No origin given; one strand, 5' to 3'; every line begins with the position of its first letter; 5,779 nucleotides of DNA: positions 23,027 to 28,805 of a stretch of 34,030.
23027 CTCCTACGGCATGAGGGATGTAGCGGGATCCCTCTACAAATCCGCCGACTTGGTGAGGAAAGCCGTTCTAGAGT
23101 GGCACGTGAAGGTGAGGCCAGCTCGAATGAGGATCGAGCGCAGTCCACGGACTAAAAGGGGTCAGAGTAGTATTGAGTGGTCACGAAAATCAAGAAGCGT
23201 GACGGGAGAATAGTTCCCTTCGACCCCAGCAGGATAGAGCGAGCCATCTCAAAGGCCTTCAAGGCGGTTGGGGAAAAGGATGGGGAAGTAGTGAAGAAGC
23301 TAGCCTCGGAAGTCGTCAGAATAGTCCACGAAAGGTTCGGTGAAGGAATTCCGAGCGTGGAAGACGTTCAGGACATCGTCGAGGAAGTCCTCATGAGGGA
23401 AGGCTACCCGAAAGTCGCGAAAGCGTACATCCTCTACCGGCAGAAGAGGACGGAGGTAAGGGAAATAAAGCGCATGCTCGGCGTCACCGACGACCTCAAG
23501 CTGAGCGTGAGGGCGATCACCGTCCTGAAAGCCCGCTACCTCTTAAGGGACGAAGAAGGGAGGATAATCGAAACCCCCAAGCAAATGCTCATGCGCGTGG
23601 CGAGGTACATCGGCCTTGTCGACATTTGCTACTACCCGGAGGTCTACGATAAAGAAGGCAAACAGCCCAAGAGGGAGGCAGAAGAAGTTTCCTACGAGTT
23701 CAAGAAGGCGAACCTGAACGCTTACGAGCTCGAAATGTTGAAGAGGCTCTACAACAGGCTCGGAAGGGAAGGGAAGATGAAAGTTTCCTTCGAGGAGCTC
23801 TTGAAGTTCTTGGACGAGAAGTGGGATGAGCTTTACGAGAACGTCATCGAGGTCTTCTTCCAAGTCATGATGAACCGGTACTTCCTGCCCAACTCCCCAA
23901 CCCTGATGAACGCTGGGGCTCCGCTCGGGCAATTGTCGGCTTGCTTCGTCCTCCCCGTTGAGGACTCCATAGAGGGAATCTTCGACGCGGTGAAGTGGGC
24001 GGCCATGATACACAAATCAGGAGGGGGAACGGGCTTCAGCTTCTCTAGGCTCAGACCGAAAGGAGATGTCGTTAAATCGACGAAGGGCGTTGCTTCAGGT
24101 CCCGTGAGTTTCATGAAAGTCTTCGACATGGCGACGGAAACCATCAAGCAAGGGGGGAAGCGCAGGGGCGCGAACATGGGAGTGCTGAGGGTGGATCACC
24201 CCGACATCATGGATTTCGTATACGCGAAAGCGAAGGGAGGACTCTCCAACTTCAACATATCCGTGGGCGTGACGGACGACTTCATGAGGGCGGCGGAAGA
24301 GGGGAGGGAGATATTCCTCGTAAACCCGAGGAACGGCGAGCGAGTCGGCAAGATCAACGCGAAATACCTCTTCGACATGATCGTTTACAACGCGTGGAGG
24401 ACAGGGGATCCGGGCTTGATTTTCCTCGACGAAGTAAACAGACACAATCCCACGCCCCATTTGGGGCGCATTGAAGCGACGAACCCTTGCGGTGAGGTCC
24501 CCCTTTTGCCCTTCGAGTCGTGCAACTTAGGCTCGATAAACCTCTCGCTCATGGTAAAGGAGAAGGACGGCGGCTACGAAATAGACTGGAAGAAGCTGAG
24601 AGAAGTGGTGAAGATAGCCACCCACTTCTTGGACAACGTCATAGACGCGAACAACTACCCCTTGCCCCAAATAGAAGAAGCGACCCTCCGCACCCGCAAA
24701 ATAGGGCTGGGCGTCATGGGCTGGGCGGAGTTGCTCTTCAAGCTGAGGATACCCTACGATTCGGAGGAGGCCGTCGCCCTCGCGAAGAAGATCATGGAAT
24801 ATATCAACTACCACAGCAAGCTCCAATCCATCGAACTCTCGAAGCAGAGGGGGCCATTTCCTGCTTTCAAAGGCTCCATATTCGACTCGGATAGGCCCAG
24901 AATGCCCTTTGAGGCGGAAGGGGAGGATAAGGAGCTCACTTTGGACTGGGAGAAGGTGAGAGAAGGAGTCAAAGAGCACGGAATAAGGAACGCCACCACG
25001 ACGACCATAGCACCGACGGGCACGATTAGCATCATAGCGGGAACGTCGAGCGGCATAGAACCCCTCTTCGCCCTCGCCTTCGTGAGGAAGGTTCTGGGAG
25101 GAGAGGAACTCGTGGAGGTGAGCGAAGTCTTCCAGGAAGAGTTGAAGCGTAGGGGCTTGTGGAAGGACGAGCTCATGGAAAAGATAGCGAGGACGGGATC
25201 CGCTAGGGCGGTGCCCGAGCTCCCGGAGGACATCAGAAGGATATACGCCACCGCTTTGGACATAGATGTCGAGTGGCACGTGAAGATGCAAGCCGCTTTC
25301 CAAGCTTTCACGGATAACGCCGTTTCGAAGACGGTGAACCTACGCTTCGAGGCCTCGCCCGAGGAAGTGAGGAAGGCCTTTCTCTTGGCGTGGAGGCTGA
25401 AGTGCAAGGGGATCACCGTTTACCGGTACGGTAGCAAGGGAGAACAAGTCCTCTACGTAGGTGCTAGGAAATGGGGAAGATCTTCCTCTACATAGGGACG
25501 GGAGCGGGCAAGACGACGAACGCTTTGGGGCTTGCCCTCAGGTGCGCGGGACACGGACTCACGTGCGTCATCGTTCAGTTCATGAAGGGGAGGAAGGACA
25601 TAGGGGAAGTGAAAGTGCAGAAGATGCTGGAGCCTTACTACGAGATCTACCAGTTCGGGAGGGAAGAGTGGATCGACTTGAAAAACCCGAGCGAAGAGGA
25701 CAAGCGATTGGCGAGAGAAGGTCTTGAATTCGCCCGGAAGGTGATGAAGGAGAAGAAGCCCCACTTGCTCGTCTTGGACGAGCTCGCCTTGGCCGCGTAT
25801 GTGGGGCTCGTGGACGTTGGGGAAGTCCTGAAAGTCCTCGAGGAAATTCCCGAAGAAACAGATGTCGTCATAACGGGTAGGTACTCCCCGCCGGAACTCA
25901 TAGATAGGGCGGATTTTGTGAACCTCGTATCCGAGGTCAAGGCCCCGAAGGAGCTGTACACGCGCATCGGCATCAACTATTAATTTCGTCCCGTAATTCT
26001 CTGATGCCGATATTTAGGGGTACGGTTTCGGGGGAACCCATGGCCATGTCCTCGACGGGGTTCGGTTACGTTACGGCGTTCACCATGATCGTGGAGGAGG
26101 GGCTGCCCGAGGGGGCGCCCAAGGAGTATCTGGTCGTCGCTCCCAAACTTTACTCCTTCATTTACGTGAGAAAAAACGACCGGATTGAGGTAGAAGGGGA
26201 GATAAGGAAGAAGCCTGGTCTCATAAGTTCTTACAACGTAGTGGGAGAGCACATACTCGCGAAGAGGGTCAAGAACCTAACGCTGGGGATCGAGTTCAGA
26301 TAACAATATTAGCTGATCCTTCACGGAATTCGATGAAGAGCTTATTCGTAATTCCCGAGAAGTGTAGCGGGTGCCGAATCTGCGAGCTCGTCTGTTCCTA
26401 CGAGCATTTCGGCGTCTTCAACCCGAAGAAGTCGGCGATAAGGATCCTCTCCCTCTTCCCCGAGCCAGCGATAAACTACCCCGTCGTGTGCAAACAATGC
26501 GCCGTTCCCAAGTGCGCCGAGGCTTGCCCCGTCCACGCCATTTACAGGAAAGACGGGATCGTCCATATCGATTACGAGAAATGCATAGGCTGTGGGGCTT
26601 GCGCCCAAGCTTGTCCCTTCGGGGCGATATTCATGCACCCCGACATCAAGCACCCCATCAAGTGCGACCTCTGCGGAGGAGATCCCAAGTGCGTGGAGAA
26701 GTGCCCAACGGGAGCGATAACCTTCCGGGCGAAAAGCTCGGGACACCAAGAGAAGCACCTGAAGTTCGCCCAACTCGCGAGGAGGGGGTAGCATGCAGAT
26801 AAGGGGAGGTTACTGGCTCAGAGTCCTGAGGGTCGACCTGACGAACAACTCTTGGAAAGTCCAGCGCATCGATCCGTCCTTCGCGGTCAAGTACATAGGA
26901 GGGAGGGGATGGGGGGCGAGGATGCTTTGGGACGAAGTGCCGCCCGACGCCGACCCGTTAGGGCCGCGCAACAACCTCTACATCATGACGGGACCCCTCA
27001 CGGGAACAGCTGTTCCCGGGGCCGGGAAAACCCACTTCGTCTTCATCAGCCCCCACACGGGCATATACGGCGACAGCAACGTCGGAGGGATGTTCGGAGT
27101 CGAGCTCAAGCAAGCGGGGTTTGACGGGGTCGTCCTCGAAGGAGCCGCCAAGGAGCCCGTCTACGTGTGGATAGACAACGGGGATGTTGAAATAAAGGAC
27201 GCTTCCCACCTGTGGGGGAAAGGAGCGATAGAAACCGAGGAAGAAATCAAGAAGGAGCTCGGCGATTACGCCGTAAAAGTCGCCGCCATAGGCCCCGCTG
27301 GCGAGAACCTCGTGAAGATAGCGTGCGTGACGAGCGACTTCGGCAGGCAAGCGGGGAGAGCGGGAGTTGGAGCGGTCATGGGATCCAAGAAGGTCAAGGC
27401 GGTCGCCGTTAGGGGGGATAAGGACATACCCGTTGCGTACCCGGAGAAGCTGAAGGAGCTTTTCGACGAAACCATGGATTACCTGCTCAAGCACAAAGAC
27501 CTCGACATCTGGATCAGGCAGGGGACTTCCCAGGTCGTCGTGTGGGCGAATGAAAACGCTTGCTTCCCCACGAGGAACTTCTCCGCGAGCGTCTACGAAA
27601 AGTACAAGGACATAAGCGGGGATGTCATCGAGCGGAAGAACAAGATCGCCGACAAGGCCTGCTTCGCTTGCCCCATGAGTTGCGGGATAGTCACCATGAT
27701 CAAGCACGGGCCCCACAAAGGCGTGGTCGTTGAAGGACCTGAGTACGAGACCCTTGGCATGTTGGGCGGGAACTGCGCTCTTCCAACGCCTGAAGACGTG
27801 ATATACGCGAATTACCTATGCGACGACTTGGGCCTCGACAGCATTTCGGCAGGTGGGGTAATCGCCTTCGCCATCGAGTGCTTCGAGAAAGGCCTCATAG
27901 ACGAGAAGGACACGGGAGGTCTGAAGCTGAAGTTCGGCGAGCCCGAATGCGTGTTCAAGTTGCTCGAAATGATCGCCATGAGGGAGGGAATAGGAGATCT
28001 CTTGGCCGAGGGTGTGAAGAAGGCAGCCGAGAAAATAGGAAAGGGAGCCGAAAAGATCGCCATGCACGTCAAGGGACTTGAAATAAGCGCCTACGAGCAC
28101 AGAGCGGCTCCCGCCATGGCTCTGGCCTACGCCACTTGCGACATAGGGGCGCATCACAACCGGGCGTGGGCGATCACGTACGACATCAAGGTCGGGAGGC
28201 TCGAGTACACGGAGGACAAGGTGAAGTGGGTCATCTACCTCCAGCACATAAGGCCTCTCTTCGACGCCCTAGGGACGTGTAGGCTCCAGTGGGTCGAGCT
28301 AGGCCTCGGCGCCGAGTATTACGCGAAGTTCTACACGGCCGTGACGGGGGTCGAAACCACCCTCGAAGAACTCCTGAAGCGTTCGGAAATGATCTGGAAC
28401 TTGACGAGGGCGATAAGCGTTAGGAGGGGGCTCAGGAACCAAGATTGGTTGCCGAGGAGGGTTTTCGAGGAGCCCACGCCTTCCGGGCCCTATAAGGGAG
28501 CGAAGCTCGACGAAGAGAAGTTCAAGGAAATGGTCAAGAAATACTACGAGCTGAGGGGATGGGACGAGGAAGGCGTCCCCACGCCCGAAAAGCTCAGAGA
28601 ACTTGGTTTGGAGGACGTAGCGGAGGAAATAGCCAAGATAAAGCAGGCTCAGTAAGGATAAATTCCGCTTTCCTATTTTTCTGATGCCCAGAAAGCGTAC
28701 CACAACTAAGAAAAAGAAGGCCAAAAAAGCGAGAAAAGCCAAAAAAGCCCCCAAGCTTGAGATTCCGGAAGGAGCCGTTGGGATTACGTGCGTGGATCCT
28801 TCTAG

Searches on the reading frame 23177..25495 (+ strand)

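Call 8: search_protein_families(library=pfam, proteins=[window:23177-25495:+], max_evalue=0.01)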
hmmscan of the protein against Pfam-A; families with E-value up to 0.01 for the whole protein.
window:23177-25495:+ (772 aa): 3 families
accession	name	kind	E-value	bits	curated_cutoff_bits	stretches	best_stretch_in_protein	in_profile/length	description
PF02867.20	Ribonuc_red_lgC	-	2.1e-158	528.7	23.9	1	254-749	1-523/523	Ribonucleotide reductase, barrel domain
PF03477.21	ATP-cone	-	9.7e-28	97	25.8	1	4-93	2-88/88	ATP cone domain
PF00317.26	Ribonuc_red_lgN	-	7.9e-19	67.9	28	1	109-251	3-77/77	Ribonucleotide reductase, all-alpha domain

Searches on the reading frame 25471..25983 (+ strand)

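Call 8: search_protein_families(library=pfam, proteins=[window:25471-25983:+], max_evalue=0.01)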
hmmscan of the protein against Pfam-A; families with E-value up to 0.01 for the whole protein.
window:25471-25983:+ (170 aa): 2 families
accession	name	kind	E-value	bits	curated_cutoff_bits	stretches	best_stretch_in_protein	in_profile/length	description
PF02572.21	CobA_CobO_BtuR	-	5.6e-46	157.3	25.7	1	2-170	3-172/172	ATP:corrinoid adenosyltransferase BtuR/CobO/CobP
PF13481.12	AAA_25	-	0.0096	16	27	0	10-109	42-156/195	AAA domain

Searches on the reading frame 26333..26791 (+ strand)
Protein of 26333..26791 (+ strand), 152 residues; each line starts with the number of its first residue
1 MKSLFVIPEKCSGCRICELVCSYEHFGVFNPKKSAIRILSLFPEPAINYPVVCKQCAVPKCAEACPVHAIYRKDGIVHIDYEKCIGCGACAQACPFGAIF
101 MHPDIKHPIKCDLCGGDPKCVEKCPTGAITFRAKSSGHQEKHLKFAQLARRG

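Call 9: search_protein_families(library=pfam, proteins=[window:26333-26791:+], max_evalue=0.01)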
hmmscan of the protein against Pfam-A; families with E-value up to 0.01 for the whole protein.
window:26333-26791:+ (152 aa): 15 families
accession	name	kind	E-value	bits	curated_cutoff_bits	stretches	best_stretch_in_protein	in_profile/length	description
PF00037.32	Fer4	-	8.5e-19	67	21.1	2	78-99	2-23/24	4Fe-4S binding domain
PF12838.12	Fer4_7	-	9.7e-17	61.6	27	3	53-98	2-52/52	4Fe-4S dicluster domain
PF12837.12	Fer4_6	-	6.1e-16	57.9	25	2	76-99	1-24/24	4Fe-4S binding domain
PF13237.11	Fer4_10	-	9e-14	51.6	25.5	1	50-95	6-53/53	4Fe-4S dicluster domain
PF12797.12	Fer4_2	-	7.6e-13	47.9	24.5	2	76-96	2-22/22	4Fe-4S binding domain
PF13247.11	Fer4_11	-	2.9e-12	47.1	26.2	1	49-132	6-98/100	4Fe-4S dicluster domain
PF13187.11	Fer4_9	-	8e-12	45.4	27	3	53-99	2-52/52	4Fe-4S dicluster domain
PF14697.11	Fer4_21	-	1.5e-11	44.7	35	1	78-130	2-58/59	4Fe-4S dicluster domain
PF13484.11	Fer4_16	-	8.9e-10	39.6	30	1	83-101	1-19/66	4Fe-4S double cluster binding domain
PF25160.1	LdpA_Fe-S-bd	-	7.5e-09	35.7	27.6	1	55-101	4-45/49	LdpA Fe-S cluster-binding domain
PF12800.12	Fer4_4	-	1.3e-06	28.6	24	1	81-97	1-17/17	4Fe-4S binding domain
PF12798.12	Fer4_3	-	2.6e-06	28.3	27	1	84-98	1-15/15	4Fe-4S binding domain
PF13534.11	Fer4_17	-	3e-05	24.9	22.2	0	83-99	1-17/61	4Fe-4S dicluster domain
PF13183.11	Fer4_8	-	4.1e-05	24.5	27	1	82-101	3-22/68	4Fe-4S dicluster domain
PF13459.11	Fer4_15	-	0.00064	20.8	22.4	1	77-95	1-19/66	4Fe-4S single cluster domain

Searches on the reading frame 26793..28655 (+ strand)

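Call 9: search_protein_families(library=pfam, proteins=[window:26793-28655:+], max_evalue=0.01)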
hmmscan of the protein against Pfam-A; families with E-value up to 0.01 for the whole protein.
window:26793-28655:+ (620 aa): 2 families
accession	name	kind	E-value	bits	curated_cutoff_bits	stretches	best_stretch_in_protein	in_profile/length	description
PF01314.23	AFOR_C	-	1.3e-137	459.5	27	1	229-606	8-385/385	Aldehyde ferredoxin oxidoreductase, domains 2 & 3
PF02730.20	AFOR_N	-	7.5e-83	277.6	29.8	1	10-208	2-198/199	Aldehyde ferredoxin oxidoreductase, N-terminal domain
